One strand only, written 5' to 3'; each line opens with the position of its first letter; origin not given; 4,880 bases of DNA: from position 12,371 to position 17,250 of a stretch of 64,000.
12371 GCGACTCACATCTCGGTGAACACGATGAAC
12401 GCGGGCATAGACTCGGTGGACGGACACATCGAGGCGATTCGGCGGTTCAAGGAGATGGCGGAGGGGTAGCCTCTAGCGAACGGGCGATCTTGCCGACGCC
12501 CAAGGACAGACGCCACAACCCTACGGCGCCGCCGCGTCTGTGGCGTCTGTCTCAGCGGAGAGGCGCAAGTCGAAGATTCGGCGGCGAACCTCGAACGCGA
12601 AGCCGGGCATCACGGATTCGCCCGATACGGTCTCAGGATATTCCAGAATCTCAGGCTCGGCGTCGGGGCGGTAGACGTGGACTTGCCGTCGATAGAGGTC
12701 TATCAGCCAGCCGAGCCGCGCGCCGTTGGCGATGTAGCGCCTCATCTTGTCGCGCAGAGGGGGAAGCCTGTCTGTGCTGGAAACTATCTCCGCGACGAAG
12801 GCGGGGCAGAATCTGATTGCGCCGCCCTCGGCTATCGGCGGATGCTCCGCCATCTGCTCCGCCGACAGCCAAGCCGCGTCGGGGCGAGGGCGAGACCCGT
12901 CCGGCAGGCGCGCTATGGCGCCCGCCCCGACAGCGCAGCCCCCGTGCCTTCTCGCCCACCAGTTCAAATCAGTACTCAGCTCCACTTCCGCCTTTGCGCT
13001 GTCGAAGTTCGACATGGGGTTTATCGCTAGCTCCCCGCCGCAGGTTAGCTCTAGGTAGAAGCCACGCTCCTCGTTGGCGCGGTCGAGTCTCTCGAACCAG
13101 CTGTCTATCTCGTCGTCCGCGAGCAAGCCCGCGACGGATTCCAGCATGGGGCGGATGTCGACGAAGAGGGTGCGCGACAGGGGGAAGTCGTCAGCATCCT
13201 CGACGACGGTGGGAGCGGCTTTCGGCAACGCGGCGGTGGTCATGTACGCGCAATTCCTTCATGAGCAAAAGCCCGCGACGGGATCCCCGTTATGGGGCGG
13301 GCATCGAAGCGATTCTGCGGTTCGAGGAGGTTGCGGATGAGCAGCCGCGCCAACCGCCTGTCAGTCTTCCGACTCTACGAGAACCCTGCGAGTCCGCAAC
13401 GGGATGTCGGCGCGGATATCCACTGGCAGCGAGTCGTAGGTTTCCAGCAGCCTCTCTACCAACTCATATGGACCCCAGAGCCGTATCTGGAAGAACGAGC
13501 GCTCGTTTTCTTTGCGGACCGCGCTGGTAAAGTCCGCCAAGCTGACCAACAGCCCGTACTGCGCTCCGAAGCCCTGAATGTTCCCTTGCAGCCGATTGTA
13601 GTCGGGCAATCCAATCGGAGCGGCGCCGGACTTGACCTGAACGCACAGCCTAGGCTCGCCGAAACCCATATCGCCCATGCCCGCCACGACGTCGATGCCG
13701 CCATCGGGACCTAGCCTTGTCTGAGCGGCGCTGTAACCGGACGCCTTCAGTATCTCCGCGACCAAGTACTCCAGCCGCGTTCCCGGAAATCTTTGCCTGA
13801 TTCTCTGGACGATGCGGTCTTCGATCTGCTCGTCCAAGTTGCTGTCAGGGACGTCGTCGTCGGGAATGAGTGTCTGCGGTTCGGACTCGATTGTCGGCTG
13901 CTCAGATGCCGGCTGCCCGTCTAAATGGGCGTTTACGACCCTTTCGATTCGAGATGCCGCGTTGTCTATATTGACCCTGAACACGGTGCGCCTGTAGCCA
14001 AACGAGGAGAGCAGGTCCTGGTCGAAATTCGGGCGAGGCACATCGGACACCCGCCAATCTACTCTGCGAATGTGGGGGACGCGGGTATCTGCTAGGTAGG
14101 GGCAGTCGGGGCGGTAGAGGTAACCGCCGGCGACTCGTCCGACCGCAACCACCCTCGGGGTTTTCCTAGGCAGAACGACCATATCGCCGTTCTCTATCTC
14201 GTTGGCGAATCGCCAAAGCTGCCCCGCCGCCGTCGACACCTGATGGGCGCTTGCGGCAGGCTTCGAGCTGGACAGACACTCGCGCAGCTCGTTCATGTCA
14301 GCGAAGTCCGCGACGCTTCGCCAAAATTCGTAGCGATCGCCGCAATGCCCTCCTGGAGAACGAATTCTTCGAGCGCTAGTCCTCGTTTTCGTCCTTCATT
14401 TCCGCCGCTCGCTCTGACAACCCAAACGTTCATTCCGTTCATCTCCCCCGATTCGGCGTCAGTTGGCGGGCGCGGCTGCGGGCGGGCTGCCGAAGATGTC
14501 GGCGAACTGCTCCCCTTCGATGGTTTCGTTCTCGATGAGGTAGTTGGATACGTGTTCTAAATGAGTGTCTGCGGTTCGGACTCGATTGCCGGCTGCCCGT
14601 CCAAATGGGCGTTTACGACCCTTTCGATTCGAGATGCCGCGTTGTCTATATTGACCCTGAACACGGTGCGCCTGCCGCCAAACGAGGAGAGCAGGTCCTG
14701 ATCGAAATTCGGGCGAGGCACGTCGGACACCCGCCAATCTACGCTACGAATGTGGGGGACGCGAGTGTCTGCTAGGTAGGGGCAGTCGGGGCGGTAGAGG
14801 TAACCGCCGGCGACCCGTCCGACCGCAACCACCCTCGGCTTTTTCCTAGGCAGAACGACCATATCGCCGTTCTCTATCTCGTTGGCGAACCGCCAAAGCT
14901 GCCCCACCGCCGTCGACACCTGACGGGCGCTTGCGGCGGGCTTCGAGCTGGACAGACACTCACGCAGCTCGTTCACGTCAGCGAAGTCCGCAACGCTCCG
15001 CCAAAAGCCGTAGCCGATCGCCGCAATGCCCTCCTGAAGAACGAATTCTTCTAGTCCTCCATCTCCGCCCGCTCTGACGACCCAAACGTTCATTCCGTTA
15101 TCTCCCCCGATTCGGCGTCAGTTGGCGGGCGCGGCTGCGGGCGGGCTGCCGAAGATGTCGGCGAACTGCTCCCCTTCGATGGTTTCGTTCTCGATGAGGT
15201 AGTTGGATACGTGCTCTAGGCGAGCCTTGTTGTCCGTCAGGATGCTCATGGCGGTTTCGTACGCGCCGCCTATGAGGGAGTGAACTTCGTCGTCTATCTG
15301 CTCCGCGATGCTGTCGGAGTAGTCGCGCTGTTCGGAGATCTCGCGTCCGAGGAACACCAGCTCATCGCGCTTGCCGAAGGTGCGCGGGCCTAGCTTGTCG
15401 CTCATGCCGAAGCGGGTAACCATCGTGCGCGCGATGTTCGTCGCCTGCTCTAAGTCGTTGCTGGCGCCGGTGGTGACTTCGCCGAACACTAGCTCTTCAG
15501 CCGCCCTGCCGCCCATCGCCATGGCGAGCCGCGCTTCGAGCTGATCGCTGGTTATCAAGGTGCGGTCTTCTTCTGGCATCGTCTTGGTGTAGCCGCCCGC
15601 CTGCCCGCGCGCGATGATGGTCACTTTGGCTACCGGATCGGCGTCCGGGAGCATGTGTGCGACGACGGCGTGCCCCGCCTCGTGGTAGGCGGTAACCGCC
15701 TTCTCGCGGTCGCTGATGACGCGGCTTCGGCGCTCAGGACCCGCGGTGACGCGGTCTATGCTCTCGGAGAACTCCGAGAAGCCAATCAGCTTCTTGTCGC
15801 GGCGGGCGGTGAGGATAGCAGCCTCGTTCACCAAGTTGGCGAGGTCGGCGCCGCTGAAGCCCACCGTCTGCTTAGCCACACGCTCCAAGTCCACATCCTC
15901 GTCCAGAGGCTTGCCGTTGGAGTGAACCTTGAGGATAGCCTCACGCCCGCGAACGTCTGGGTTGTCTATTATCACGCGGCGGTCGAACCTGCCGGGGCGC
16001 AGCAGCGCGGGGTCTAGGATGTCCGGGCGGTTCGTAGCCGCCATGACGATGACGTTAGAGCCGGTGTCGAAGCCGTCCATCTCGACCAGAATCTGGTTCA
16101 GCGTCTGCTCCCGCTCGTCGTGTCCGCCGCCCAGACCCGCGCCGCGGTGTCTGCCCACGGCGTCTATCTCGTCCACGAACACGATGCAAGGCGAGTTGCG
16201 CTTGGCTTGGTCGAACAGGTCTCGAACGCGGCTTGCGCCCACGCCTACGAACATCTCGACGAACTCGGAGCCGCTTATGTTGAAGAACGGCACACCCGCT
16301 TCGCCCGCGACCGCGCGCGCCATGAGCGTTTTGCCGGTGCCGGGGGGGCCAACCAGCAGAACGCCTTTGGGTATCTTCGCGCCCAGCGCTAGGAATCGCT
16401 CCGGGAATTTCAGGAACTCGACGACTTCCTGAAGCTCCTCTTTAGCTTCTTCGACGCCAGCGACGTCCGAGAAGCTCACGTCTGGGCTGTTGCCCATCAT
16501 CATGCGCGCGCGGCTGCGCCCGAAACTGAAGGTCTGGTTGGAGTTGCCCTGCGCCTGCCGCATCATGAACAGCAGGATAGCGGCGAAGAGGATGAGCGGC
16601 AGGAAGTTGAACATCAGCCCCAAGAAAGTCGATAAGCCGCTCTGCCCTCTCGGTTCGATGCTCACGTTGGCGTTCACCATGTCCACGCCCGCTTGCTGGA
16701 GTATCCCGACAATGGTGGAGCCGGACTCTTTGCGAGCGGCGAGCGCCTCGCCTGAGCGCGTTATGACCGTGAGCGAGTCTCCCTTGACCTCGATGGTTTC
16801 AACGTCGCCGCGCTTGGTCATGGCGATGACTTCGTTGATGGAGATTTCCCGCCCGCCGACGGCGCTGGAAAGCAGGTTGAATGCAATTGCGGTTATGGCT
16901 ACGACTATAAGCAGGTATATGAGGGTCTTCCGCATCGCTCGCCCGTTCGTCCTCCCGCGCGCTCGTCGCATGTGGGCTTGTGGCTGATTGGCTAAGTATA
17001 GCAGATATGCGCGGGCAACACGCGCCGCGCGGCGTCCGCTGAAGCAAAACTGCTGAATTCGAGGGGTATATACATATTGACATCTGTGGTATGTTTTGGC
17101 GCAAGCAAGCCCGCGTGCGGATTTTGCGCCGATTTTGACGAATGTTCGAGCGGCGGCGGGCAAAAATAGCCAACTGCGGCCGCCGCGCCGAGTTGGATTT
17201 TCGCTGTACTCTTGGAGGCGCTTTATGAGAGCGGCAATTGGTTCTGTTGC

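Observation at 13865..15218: Head-to-tail tandem duplication spanning the ftsH 3' end, the intergenic spacer and the first ~540 nt of an Mrr-type restriction gene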

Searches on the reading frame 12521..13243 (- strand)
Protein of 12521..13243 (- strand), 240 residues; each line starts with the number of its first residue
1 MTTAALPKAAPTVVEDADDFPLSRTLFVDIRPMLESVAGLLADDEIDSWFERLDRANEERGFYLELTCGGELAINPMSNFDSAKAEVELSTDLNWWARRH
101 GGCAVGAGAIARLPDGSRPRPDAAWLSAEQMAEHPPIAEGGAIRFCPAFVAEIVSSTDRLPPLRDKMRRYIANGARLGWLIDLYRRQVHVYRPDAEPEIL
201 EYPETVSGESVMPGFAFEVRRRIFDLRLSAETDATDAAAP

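Call 5: search_protein_families(library=pfam, proteins=[window:12521-13243:-], max_evalue=0.01)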
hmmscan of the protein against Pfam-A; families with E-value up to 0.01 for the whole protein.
window:12521-13243:- (240 aa): 1 family
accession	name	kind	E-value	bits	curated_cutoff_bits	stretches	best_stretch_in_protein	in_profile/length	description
PF05685.18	Uma2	-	3.6e-30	105.1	27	1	50-219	4-171/172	Putative restriction endonuclease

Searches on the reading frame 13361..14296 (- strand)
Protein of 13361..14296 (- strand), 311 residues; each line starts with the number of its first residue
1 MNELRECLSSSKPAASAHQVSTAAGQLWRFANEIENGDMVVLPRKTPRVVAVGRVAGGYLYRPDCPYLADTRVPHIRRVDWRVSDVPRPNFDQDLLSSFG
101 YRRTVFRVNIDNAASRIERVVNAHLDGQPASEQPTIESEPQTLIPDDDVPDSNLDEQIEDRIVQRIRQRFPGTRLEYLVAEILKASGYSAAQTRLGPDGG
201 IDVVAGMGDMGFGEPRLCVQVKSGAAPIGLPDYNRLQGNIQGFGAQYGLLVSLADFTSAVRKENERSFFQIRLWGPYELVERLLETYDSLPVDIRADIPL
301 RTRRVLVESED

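Call 5: search_protein_families(library=pfam, proteins=[window:13361-14296:-], max_evalue=0.01)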
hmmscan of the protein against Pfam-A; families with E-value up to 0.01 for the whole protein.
window:13361-14296:- (311 aa): 2 families
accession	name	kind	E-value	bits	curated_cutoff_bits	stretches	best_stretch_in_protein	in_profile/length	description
PF04471.18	Mrr_cat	-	7.9e-19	68.3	21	1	169-282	3-114/115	Restriction endonuclease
PF22722.2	NA-iREase1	-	6.6e-06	26.5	27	1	178-265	4-89/106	NACHT-associated inactive Restriction Endonuclease 1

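Call 7: search_protein_families(library=ncbifam, proteins=[window:13361-14296:-], max_evalue=0.1)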
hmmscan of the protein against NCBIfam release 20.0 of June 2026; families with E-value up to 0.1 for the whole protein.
window:13361-14296:- (311 aa): 1 family
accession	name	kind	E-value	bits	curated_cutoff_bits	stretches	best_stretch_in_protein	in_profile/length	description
NF011280.0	PRK14688.1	equivalog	0.07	13.2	230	0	175-210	12-48/121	hypothetical protein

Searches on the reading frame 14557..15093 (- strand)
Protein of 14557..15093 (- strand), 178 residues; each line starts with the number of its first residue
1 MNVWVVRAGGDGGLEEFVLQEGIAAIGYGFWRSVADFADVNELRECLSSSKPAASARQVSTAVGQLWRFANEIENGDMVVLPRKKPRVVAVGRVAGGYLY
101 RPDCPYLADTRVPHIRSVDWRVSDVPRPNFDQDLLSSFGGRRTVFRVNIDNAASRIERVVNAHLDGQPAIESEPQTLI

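Call 5: search_protein_families(library=pfam, proteins=[window:14557-15093:-], max_evalue=0.01)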
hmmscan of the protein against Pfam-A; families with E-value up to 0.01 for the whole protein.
window:14557-15093:- (178 aa): 0 families

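Call 7: search_protein_families(library=ncbifam, proteins=[window:14557-15093:-], max_evalue=0.1)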
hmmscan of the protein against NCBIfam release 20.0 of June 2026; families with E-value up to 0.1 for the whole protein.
window:14557-15093:- (178 aa): 0 families

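Call 19: find_homologous_proteins(query=window:14560-15093:-, max_evalue=0.001)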
Query window:14560-15093:- (178 aa): 8 proteins with E <= 0.001 among 97 candidates.
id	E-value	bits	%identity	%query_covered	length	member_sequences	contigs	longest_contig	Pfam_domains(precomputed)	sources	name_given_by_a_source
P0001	1.0e-114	398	100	100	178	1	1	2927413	PF28530.1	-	-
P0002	5.2e-78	279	92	78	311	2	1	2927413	PF28530.1,PF22722.3,PF04471.19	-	-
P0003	6.0e-37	145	54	78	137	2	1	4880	PF28530.1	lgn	-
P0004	5.9e-36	142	58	70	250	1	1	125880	PF28530.1,PF04471.19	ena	-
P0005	8.8e-36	141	58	70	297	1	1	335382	PF28530.1,PF04471.19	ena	-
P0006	2.4e-34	137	47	99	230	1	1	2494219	PF28530.1,PF04471.19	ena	-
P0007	3.0e-28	117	45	83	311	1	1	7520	PF28530.1,PF22722.3,PF04471.19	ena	-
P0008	1.6e-23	101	44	76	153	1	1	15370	PF28530.1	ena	-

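Call 20: search_solved_structures(query=window:14560-15093:-, max_evalue=1, show_alignments=2)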
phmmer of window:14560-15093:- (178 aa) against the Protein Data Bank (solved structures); distinct sequences matched with E-value up to 1: 3.
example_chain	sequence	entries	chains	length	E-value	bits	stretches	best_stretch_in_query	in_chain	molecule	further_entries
5gjx_A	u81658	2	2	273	0.0035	20.2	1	86-162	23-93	MHC class I antigen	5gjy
2pyg_A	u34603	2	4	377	0.18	14.7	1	75-168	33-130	Poly(beta-D-mannuronate) C5 epimerase 4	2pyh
5lw3_A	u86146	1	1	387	0.28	14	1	74-171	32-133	Poly(beta-D-mannuronate) C5 epimerase 6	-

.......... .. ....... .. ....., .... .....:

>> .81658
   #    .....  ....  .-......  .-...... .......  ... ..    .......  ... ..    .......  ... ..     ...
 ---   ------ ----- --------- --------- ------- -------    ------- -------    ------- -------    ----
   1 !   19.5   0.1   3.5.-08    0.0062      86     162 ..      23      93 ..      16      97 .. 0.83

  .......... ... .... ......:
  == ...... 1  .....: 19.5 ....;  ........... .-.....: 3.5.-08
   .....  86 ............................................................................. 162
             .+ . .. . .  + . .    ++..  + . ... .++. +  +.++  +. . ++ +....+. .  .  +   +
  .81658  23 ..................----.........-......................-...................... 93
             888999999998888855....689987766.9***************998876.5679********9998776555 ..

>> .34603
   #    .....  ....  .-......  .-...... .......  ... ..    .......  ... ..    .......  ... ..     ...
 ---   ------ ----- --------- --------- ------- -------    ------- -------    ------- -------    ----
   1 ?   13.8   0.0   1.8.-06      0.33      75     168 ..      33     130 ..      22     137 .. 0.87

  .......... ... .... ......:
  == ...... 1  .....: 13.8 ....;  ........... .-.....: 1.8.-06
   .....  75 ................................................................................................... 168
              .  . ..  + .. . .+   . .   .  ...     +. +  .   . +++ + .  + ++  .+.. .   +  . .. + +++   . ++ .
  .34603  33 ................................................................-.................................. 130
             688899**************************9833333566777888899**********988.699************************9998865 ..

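Call 29: find_related_loci(query=window:14560-15093:-, collection=metagenome_contigs, flank=4000)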
Query window:14560-15093:- (178 aa) in metagenome_contigs; peptide patterns used: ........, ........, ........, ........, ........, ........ (x = any residue, [..] = any of these).
154 stretches matched a pattern; 5 encode a relative of the query (tblastn E <= 1e-3); 5 distinct loci.
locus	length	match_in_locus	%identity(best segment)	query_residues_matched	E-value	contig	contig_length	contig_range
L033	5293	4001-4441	30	1-148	3e-10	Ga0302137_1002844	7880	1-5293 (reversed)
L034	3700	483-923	30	1-148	3e-10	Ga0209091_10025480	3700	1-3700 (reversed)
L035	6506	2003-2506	30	1-174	3e-9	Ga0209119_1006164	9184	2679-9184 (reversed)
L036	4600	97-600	30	1-174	3e-9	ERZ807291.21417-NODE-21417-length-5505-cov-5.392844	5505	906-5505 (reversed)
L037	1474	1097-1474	32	1-127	2e-8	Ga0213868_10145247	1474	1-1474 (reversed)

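Call 33: find_encoding_contigs(protein=P0003, flank=3000, max_places=3)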
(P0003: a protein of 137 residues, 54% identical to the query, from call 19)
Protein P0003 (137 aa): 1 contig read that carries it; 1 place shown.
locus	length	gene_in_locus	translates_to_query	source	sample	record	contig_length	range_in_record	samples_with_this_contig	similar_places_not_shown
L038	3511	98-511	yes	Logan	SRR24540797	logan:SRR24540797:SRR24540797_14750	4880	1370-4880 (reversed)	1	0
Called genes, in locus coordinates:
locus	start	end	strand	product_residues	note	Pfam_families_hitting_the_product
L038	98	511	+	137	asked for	PF28530:DUF8426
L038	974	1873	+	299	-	PF14022:DUF4238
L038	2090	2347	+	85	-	PF01402:RHH_1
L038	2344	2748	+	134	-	PF13470:PIN_3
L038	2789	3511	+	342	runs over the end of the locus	PF20796:PDDEXK_13 (faint), PF22558:REase-ARP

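Call 34: find_encoding_contigs(protein=P0008, flank=3000, max_places=3)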
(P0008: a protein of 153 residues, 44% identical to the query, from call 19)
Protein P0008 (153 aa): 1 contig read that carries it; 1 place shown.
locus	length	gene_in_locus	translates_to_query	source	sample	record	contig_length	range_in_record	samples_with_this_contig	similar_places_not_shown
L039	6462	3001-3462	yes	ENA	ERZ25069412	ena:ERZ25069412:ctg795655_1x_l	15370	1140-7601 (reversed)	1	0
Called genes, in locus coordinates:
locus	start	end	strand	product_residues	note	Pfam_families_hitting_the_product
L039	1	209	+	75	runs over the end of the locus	-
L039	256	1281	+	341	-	PF00557:Peptidase_M24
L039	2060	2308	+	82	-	PF18929:DUF5678 (weak)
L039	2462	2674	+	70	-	-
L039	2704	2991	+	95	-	-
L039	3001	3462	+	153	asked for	PF28530:DUF8426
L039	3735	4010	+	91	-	PF04471:Mrr_cat (faint)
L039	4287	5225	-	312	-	-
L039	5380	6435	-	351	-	PF14027:Questin_oxidase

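Call 44: list_cluster_members(proteins=[P0001, P0002])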
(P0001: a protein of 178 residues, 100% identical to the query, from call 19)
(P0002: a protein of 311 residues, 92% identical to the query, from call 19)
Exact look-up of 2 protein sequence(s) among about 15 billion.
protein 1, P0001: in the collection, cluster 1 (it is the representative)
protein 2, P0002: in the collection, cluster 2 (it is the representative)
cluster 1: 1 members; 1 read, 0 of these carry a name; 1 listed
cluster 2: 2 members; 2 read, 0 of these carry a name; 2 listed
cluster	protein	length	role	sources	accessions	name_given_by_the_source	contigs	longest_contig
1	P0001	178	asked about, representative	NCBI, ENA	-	-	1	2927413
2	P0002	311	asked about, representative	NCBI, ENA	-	-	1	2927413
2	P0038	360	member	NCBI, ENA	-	-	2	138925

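Call 46: find_encoding_contigs(protein=P0038, flank=5000, max_places=6)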
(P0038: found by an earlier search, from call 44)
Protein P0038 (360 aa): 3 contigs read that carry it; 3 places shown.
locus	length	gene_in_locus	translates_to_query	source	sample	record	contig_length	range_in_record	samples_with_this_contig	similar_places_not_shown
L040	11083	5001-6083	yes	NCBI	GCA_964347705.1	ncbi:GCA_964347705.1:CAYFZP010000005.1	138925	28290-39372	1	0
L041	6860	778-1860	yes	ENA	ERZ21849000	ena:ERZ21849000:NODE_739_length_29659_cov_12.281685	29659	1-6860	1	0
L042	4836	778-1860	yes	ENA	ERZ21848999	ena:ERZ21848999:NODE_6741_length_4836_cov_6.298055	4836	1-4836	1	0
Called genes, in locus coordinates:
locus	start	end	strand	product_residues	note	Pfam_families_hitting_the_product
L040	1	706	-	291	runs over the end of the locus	PF00528:BPD_transp_1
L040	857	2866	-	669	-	PF00496:SBP_bac_5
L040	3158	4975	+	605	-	PF06480:FtsH_ext (faint), PF06068:TIP49 (faint), PF00004:AAA, PF17862:AAA_lid_3, PF01434:Peptidase_M41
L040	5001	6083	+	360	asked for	PF28530:DUF8426, PF04471:Mrr_cat, PF22722:NA-iREase1 (weak)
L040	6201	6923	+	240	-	PF05685:Uma2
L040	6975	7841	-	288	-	PF00296:Bac_luciferase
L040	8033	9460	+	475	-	PF07969:Amidohydro_3 (faint), PF01979:Amidohydro_1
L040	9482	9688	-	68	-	PF03966:Trm112p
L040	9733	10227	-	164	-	PF06181:Urate_ox_N (weak)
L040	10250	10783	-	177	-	PF00578:AhpC-TSA, PF08534:Redoxin, PF00085:Thioredoxin (faint)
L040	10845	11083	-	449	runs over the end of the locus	PF00587:tRNA-synt_2b, PF03129:HGTP_anticodon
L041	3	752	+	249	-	?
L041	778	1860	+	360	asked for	PF28530:DUF8426, PF04471:Mrr_cat, PF22722:NA-iREase1 (weak)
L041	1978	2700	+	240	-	PF05685:Uma2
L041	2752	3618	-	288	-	PF00296:Bac_luciferase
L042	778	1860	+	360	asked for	PF28530:DUF8426, PF04471:Mrr_cat, PF22722:NA-iREase1 (weak)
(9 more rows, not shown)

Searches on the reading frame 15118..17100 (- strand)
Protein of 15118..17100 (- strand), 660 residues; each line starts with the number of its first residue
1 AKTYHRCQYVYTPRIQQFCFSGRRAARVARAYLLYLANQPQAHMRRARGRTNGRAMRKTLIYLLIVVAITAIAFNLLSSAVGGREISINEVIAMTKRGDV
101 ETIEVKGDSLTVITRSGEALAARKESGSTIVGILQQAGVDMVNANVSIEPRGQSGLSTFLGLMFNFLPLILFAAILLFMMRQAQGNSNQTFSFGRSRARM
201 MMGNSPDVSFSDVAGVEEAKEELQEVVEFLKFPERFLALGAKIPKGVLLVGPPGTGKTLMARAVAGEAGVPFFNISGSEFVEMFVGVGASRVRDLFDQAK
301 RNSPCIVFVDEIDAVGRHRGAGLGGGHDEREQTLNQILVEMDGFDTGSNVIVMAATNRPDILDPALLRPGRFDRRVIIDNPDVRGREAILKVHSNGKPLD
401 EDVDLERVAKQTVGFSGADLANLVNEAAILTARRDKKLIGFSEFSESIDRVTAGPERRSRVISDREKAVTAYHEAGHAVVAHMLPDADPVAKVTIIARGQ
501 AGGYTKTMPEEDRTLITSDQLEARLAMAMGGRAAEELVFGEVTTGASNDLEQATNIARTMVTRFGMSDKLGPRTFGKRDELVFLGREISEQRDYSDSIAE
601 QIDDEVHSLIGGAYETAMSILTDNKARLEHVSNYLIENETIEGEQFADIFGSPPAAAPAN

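Call 5: search_protein_families(library=pfam, proteins=[window:15118-17100:-], max_evalue=0.01)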
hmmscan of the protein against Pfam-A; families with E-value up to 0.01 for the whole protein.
window:15118-17100:- (660 aa): 11 families
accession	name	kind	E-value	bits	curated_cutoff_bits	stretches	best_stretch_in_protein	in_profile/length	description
PF01434.24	Peptidase_M41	-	4.5e-75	252.1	29.9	1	460-649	1-191/191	Peptidase family M41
PF00004.35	AAA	-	5.1e-46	156.8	21.2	1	247-379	1-130/131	ATPase family associated with various cellular activities (AAA)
PF17862.7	AAA_lid_3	-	5.9e-15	54.9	27.2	1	402-446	1-45/45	AAA+ lid domain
PF06480.20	FtsH_ext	-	5.6e-06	26.9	25.5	1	60-118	2-67/103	FtsH Extracellular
PF07728.20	AAA_5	-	3.6e-05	24.2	22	1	246-365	1-134/139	AAA domain (dynein-related subfamily)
PF06068.19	TIP49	-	5.4e-05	23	23.8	1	245-281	51-89/347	TIP49 P-loop domain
PF13191.12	AAA_16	-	0.00049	21.1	32.6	0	244-266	24-46/167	AAA ATPase domain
PF05496.18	RuvB_N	-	0.001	19.3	27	1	245-279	34-68/159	Holliday junction DNA helicase RuvB P-loop domain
PF13207.12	AAA_17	-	0.0054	17.4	27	0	250-301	1-51/136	AAA domain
PF13671.12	AAA_33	-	0.0058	17.4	27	0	247-294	2-47/143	AAA domain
PF07724.20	AAA_2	-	0.0082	16.6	27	0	248-315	7-87/166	AAA domain (Cdc48 subfamily)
